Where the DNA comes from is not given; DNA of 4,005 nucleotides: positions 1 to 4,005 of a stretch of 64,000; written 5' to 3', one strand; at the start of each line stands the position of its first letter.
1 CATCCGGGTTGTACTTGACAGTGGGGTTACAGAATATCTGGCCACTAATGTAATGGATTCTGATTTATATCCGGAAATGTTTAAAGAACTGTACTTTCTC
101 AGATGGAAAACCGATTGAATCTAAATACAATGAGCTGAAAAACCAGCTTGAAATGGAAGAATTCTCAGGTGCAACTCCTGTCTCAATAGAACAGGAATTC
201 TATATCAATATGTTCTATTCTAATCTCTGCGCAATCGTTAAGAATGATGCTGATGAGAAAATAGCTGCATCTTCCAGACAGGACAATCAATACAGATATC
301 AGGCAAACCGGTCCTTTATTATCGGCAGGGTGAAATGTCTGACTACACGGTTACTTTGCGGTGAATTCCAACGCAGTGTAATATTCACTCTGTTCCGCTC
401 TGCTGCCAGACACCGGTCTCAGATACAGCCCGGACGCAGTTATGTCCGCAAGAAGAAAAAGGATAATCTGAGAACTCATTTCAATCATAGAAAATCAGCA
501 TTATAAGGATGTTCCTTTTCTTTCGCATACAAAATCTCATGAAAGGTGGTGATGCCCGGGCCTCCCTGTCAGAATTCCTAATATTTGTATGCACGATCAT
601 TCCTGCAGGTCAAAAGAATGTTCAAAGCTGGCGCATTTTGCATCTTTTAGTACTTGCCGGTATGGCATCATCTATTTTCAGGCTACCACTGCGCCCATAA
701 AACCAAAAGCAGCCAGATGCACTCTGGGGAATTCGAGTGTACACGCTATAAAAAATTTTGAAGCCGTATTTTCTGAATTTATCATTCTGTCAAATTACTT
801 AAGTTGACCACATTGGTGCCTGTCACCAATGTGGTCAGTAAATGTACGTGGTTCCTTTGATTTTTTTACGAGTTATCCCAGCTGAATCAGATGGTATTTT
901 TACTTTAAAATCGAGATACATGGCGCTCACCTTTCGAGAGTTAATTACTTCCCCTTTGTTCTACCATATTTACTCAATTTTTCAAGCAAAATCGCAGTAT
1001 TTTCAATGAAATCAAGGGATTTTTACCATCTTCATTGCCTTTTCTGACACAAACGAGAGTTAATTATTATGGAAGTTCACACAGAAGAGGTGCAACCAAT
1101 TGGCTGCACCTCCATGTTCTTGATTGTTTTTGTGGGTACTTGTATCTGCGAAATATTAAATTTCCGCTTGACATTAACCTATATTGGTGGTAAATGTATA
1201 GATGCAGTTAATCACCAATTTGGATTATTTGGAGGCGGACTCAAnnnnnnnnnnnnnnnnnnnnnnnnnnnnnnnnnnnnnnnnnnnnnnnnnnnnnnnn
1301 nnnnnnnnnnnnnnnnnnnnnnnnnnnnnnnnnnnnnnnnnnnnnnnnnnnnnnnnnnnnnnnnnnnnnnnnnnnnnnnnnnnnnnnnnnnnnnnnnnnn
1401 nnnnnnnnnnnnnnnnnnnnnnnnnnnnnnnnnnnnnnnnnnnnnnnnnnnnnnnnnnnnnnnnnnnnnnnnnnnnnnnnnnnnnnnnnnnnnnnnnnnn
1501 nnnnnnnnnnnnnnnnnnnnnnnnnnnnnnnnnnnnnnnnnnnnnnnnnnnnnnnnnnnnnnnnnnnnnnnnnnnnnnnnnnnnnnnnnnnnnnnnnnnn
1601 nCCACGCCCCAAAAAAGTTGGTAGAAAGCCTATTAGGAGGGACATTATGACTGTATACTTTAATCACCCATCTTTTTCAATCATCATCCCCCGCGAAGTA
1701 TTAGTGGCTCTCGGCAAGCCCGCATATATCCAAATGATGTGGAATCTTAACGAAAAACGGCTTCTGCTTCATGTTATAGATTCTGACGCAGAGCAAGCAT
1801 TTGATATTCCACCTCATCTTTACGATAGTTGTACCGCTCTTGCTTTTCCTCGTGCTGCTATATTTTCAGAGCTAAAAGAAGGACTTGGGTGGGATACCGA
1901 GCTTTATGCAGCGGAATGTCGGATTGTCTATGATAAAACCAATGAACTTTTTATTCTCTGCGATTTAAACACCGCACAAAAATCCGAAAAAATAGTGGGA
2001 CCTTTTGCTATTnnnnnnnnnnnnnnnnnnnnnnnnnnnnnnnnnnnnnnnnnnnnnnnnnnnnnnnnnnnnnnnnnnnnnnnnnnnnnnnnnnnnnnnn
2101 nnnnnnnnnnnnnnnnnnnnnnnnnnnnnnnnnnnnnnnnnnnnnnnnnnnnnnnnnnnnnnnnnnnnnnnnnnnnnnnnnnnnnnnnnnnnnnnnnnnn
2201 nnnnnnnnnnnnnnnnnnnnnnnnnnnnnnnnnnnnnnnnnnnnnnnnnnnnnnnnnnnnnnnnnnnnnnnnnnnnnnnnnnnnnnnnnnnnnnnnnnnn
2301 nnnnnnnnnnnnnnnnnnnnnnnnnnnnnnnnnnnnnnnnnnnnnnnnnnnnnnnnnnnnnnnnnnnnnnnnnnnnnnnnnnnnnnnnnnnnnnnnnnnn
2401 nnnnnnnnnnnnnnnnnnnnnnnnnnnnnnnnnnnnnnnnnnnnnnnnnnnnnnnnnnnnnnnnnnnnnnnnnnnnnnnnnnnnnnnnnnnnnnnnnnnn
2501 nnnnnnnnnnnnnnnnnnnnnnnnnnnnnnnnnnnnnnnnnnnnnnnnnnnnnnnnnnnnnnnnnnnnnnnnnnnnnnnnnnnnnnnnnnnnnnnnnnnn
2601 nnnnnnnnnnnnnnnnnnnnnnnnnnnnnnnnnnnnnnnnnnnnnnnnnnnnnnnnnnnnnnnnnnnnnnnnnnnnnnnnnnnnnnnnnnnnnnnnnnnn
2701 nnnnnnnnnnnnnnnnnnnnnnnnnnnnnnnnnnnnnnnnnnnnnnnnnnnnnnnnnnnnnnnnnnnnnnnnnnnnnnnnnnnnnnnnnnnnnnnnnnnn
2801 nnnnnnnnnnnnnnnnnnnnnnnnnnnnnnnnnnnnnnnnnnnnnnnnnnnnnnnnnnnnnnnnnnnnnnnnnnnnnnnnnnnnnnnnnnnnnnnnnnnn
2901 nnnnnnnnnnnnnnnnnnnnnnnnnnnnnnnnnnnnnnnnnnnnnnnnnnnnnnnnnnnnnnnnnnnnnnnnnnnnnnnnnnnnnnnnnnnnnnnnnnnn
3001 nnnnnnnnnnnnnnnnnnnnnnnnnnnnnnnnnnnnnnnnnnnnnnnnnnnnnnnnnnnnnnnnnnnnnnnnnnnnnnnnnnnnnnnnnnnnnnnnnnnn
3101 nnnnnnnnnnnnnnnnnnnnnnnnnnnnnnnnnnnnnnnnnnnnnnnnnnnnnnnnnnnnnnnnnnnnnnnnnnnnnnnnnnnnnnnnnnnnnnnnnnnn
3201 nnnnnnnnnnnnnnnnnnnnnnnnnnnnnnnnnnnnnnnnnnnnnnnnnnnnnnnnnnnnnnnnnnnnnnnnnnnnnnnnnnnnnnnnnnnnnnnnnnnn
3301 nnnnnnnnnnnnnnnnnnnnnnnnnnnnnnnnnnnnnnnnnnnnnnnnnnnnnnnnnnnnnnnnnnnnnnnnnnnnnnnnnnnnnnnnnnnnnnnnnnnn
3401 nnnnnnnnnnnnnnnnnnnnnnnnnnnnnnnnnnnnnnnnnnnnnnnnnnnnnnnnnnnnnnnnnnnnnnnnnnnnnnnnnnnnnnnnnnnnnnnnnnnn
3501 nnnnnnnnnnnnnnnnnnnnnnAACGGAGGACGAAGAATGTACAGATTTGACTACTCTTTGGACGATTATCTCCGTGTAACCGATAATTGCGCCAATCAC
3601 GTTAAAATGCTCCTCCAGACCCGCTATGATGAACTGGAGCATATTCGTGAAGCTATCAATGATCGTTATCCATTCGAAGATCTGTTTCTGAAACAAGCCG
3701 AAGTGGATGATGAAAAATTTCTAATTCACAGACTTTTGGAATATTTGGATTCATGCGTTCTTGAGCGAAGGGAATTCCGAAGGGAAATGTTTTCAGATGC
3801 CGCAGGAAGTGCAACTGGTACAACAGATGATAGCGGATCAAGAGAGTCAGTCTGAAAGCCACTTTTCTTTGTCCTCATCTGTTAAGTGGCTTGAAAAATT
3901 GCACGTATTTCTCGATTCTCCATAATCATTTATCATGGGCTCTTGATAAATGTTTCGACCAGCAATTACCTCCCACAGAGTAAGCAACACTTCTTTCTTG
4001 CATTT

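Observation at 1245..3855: Convergent partner operon: XRE-HTH/AbrB-like acidic protein, cytoplasmic LRR protein with unknown 300-aa C-domain, and a 105-aa protein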

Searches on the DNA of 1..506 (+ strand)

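Call 100: search_dna_similar(query=window:1-506:+, collection=plasmids, mode=distant, max_rows=6)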
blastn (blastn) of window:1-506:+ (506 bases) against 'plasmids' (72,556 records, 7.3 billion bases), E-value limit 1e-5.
No match.

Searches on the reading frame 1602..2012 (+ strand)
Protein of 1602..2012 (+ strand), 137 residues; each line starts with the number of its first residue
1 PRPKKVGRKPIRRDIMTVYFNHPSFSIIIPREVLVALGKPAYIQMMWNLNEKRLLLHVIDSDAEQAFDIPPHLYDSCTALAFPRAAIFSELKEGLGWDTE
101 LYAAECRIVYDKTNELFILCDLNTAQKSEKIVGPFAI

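Call 69: search_solved_structures(query=A6, max_evalue=10)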
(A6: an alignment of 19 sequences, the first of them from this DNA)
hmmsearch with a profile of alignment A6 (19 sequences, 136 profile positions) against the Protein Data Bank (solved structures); distinct sequences matched with E-value up to 10: 2.
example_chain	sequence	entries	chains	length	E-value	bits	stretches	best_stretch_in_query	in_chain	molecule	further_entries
3gyx_A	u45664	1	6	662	0.57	13.5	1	5-44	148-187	Adenylylsulfate Reductase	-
4csu_9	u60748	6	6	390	1.5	12.2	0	33-105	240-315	GTPASE OBGE/CGTA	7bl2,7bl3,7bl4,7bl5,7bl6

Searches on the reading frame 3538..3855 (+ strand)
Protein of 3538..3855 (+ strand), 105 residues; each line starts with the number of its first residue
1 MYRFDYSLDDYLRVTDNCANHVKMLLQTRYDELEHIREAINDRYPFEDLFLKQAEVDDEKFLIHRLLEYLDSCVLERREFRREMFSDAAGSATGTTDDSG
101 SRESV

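Call 3: search_protein_families(library=pfam, proteins=[window:3538-3855:+], max_evalue=1)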
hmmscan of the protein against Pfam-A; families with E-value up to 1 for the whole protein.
window:3538-3855:+ (105 aa): 0 families

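Call 4: search_protein_families(library=padloc, proteins=[window:3538-3855:+], max_evalue=1)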
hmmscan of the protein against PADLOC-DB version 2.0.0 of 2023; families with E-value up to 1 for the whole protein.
window:3538-3855:+ (105 aa): 0 families

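Call 5: search_protein_families(library=ncbifam, proteins=[window:3538-3855:+], max_evalue=1)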
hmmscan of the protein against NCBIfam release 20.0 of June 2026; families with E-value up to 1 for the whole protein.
window:3538-3855:+ (105 aa): 0 families

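Call 8: search_protein_families(library=phrogs, proteins=[window:3538-3855:+], max_evalue=0.1)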
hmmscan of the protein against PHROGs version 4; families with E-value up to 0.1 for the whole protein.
window:3538-3855:+ (105 aa): 0 families

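Call 22: find_homologous_proteins(query=window:3538-3852:+)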
Query window:3538-3852:+ (105 aa): 20 proteins with E <= 0.001 among 25 candidates.
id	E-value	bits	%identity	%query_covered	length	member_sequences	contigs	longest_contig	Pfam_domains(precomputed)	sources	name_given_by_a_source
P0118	7.7e-62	223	98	100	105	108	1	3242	-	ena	-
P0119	6.2e-57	208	94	100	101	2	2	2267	-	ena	-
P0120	1.9e-56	206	93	100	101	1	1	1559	-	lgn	-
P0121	1.4e-55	203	92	100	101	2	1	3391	-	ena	-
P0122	2.1e-55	203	92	100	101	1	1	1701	-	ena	-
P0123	2.4e-54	199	91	100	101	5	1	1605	-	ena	-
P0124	4.3e-53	195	92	100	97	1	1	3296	-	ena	-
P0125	6.7e-52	192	91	93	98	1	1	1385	-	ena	-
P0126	1.1e-44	168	99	74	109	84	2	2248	-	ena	-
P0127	2.8e-32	129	70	79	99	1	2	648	-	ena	-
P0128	4.1e-24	102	71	69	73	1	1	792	-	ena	-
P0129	9.5e-23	98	51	93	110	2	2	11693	-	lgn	-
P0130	4.6e-22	96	56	84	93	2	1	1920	-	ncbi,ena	-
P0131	7.2e-22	95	61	79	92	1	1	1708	-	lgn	-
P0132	5.8e-21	92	61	75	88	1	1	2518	-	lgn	-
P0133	2.6e-20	90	63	68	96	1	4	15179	-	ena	-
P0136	5.6e-19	86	60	67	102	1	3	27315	-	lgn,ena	-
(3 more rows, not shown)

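Call 25: find_encoding_contigs(protein=P0136, flank=8000, max_places=3)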
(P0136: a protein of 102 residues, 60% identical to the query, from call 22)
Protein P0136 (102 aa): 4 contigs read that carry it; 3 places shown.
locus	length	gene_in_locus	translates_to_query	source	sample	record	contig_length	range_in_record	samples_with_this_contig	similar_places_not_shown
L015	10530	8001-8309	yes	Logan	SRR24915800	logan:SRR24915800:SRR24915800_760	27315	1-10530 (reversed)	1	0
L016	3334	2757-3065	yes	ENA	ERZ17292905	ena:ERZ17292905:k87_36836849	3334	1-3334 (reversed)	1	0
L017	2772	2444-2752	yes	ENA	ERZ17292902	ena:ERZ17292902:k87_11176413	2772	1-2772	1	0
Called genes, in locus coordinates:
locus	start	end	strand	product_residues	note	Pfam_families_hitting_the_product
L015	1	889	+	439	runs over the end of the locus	PF02534:T4SS-DNA_transf, PF01935:DUF87 (weak), PF10412:TrwB_AAD_bind, PF12696:TraG-D_C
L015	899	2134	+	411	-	-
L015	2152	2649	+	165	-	-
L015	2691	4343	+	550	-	-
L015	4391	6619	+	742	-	PF19789:DUF6273, PF25390:WD40_RLD, PF13540:RCC1_2 (weak)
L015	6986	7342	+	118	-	-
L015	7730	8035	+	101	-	-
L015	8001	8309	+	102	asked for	-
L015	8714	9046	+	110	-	-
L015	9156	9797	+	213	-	-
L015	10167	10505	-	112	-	PF01381:HTH_3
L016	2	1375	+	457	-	?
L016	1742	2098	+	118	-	-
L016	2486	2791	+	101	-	-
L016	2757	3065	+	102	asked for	-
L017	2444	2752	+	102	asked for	-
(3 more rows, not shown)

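Call 57: search_protein_families(library=pfam, proteins=[L015:7730-8035:+, L015:6986-7342:+], max_evalue=0.001)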
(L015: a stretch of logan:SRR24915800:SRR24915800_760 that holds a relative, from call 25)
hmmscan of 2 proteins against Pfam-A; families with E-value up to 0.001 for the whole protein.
L015:7730-8035:+ (101 aa): 0 families

L015:6986-7342:+ (118 aa): 0 families

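Call 81: find_encoding_contigs(protein=P0129, flank=6000, max_places=3)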
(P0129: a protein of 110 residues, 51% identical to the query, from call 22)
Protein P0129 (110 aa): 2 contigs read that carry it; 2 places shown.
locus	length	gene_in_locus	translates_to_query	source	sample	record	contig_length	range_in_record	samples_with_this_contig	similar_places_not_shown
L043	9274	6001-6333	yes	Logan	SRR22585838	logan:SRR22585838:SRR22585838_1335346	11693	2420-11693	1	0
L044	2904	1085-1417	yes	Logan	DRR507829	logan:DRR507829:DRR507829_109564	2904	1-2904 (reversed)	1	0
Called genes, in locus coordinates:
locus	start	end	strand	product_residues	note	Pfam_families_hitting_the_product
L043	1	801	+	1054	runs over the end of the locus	-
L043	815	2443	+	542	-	-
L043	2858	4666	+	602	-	PF03118:RNA_pol_A_CTD, PF00004:AAA, PF17866:AAA_lid_6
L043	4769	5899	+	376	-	-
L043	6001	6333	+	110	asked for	-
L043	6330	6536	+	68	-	-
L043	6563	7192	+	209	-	-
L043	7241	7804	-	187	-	-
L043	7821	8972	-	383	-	-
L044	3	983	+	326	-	?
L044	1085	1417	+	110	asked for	-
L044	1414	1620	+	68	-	-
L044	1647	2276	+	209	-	-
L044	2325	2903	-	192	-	?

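Call 82: find_encoding_contigs(protein=P0133, flank=6000, max_places=3)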
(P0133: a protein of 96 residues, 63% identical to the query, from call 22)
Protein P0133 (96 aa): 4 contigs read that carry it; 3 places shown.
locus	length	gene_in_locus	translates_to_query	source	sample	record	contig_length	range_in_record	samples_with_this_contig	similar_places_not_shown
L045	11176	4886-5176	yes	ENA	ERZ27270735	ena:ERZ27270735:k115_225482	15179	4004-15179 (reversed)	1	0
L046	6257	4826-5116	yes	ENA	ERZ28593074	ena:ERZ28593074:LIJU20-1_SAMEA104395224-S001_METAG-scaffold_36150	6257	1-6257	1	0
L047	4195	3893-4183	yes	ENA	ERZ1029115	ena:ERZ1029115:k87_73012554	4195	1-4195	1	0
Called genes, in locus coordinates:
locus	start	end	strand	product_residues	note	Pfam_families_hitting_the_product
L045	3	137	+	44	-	?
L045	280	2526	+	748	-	PF01935:DUF87, PF10412:TrwB_AAD_bind (faint)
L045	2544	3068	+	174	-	PF18908:DUF5663, PF03118:RNA_pol_A_CTD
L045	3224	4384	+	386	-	PF13306:LRR_5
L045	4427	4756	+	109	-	-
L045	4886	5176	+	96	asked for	-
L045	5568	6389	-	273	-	-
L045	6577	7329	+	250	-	PF01841:Transglut_core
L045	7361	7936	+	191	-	-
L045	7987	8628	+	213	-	-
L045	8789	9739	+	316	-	-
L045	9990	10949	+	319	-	-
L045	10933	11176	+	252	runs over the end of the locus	-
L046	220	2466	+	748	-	PF01935:DUF87, PF10412:TrwB_AAD_bind (faint)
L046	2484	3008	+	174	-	PF18908:DUF5663, PF03118:RNA_pol_A_CTD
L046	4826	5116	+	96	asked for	-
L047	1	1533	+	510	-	?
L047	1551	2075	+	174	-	PF18908:DUF5663, PF03118:RNA_pol_A_CTD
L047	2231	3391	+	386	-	PF13306:LRR_5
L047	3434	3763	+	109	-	-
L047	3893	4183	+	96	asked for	-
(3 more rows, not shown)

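Call 84: search_protein_families(library=pfam, proteins=[L045:3224-4384:+, L045:4427-4756:+, L045:5568-6389:-, L043:4769-5899:+, L043:815-2443:+, L043:6563-7192:+, L043:6330-6536:+], max_evalue=0.01)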
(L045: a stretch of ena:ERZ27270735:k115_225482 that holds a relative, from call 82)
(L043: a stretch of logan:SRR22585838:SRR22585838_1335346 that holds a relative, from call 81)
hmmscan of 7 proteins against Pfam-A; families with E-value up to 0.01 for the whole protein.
L045:3224-4384:+ (386 aa): 2 families
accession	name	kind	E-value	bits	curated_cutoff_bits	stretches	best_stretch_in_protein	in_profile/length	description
PF13306.12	LRR_5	-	7.2e-29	100.7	27.7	1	58-181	1-121/127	BspA type Leucine rich repeat region (6 copies)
PF04319.19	NifZ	-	0.0037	17.4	27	0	300-328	29-57/73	NifZ domain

L045:4427-4756:+ (109 aa): 0 families

L045:5568-6389:- (273 aa): 1 family
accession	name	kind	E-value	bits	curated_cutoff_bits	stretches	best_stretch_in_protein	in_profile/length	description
PF01381.28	HTH_3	-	0.00011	22.7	23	1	27-66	9-46/55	Helix-turn-helix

L043:4769-5899:+ (376 aa): 7 families
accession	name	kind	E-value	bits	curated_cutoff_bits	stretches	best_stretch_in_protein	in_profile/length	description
PF08238.18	Sel1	-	4.9e-71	233.1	30.7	8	102-135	1-34/36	Sel1 repeat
PF13432.12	TPR_16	-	8.1e-07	29.8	32.7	0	86-133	13-58/65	Tetratricopeptide repeat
PF20308.4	TPR-S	-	7.8e-05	23.6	27.6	0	158-217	2-57/102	Tetratricopeptide Repeats-Sensor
PF23310.1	TPR_27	-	0.00028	21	27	0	83-113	42-72/110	Plant tetratrico peptide repeats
PF04212.24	MIT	-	0.0023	18.4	30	0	42-63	12-33/66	MIT (microtubule interacting and transport) domain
PF13424.12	TPR_12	-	0.0033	18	30.1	0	335-350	16-31/77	Tetratricopeptide repeat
PF13176.12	TPR_7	-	0.0091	16.5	27.9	0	323-349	4-26/36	Tetratricopeptide repeat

L043:815-2443:+ (542 aa): 0 families

L043:6563-7192:+ (209 aa): 0 families

L043:6330-6536:+ (68 aa): 0 families
